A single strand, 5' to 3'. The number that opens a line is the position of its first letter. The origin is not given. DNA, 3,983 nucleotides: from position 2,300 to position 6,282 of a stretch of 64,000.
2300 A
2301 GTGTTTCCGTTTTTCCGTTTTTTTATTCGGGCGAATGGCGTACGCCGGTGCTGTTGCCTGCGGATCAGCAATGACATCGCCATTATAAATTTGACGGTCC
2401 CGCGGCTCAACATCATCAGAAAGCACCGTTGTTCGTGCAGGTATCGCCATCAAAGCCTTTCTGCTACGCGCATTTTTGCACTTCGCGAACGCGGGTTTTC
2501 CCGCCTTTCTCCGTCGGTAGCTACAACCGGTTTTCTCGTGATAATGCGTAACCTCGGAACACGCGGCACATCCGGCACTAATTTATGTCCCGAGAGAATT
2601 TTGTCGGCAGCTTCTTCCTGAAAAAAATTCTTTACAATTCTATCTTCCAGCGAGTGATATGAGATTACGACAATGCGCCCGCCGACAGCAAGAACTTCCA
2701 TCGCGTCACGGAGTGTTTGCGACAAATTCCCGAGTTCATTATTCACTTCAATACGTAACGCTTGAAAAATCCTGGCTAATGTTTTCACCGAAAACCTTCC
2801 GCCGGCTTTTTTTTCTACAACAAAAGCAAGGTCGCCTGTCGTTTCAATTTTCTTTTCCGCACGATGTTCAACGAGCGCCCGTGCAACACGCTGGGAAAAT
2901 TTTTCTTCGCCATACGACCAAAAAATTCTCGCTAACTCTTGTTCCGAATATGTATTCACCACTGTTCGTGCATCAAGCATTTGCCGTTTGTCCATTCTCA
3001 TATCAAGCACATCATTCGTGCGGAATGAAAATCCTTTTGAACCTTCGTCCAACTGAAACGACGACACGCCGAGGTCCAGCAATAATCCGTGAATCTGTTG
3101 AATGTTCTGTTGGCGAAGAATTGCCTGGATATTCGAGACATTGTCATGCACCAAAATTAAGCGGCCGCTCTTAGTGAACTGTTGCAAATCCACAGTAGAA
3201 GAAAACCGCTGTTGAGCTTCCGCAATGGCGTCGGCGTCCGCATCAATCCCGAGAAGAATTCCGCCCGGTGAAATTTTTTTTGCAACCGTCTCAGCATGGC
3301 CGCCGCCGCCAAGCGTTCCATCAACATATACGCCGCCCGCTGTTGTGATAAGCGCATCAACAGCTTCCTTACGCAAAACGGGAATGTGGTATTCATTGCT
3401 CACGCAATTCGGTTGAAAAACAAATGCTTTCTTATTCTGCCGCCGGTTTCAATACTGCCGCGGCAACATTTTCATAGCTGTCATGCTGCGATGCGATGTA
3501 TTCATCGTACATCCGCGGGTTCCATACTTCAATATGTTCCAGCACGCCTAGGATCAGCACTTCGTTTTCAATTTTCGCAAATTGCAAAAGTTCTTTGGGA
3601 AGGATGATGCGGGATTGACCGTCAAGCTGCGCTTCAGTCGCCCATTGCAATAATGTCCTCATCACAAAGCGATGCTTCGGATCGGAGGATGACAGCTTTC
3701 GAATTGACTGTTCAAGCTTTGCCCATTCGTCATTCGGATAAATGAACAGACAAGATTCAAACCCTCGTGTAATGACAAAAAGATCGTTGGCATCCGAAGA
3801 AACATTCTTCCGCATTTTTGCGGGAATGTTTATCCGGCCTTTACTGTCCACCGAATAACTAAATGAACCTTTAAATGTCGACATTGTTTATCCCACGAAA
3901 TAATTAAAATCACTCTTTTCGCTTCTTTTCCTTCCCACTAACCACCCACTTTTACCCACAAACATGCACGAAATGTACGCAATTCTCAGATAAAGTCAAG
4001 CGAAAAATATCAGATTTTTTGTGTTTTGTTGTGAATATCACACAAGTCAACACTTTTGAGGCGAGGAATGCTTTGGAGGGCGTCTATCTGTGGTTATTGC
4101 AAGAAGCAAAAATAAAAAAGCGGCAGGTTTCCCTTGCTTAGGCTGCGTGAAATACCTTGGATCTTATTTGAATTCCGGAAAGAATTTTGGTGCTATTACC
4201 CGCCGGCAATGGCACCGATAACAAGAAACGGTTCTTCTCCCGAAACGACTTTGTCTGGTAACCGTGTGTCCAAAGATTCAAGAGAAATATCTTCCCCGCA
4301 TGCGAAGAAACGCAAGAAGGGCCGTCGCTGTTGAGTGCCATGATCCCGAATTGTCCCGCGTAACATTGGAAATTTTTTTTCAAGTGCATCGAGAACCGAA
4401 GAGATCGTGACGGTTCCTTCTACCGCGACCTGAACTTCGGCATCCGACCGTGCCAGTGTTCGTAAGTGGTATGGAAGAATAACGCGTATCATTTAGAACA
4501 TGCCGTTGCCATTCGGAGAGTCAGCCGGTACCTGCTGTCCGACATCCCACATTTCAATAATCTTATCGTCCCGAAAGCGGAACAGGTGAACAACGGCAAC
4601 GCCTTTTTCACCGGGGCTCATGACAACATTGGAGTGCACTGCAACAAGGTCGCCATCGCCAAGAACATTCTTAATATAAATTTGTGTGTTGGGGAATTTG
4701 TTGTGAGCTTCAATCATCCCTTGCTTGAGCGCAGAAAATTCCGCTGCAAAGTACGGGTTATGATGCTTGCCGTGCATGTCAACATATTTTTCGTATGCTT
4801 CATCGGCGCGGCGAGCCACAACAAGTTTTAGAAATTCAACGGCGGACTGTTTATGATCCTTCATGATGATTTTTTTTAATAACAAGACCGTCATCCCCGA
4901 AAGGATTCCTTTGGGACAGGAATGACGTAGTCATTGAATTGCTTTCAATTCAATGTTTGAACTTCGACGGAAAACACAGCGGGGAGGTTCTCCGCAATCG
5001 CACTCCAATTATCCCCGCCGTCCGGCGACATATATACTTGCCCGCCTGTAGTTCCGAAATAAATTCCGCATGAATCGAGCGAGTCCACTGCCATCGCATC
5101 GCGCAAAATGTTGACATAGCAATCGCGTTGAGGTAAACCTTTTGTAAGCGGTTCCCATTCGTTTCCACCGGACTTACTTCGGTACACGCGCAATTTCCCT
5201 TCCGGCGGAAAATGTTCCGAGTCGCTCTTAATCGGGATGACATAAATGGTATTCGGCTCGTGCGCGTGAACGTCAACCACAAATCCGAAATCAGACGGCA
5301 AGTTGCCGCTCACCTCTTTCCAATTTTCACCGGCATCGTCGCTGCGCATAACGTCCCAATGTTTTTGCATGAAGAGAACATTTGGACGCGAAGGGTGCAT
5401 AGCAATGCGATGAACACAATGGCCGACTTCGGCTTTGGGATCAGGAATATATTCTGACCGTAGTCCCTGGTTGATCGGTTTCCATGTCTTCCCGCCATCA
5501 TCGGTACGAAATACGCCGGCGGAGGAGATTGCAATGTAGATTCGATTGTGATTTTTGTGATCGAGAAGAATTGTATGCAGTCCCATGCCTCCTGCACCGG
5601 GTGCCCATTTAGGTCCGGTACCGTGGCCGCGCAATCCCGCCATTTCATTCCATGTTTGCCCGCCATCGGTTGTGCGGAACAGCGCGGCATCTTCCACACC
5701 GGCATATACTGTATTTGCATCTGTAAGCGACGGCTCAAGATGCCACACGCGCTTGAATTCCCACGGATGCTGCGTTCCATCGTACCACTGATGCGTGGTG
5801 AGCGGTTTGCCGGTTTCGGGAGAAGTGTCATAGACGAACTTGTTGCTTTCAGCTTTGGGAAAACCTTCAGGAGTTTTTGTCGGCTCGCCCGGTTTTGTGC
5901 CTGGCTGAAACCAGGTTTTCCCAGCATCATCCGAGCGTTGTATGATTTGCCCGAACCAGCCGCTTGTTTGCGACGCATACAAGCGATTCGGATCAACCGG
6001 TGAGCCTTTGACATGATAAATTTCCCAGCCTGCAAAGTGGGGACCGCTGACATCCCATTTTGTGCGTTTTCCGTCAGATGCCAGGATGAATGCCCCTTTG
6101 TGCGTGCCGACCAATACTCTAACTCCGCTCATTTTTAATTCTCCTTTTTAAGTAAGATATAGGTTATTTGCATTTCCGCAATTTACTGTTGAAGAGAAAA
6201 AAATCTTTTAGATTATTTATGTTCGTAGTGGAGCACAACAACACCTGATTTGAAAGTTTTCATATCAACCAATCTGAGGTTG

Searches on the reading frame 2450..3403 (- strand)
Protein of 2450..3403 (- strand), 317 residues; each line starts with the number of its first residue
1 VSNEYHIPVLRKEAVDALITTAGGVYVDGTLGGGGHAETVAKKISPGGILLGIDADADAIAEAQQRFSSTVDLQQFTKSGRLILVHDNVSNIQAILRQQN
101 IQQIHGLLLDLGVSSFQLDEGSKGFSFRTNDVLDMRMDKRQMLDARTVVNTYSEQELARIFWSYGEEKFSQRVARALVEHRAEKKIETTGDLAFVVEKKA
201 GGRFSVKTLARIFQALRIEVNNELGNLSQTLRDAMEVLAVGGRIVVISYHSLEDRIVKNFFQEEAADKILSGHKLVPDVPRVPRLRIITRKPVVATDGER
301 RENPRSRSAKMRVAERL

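Call 48: search_protein_families(library=pfam, proteins=[window:2450-3403:-], max_evalue=0.00001)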
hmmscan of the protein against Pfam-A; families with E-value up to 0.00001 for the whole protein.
window:2450-3403:- (317 aa): 1 family
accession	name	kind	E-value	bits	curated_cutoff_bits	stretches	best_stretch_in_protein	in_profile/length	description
PF01795.25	Methyltransf_5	-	1.2e-101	340.7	27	1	5-316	3-308/309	MraW methylase family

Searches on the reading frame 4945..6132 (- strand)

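Call 48: search_protein_families(library=pfam, proteins=[window:4945-6132:-], max_evalue=0.00001)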
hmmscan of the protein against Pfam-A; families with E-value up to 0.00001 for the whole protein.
window:4945-6132:- (395 aa): 3 families
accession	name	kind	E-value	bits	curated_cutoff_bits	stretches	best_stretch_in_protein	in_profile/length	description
PF15902.12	Sortilin-Vps10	-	7.6e-15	55.1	33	1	207-332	3-115/446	Sortilin, neurotensin receptor 3,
PF02012.26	BNR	-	4.6e-12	44.4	27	0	208-218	1-11/12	BNR/Asp-box repeat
PF14870.12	PSII_BNR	-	6e-06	26.2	27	0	190-219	239-268/303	Photosynthesis system II assembly factor YCF48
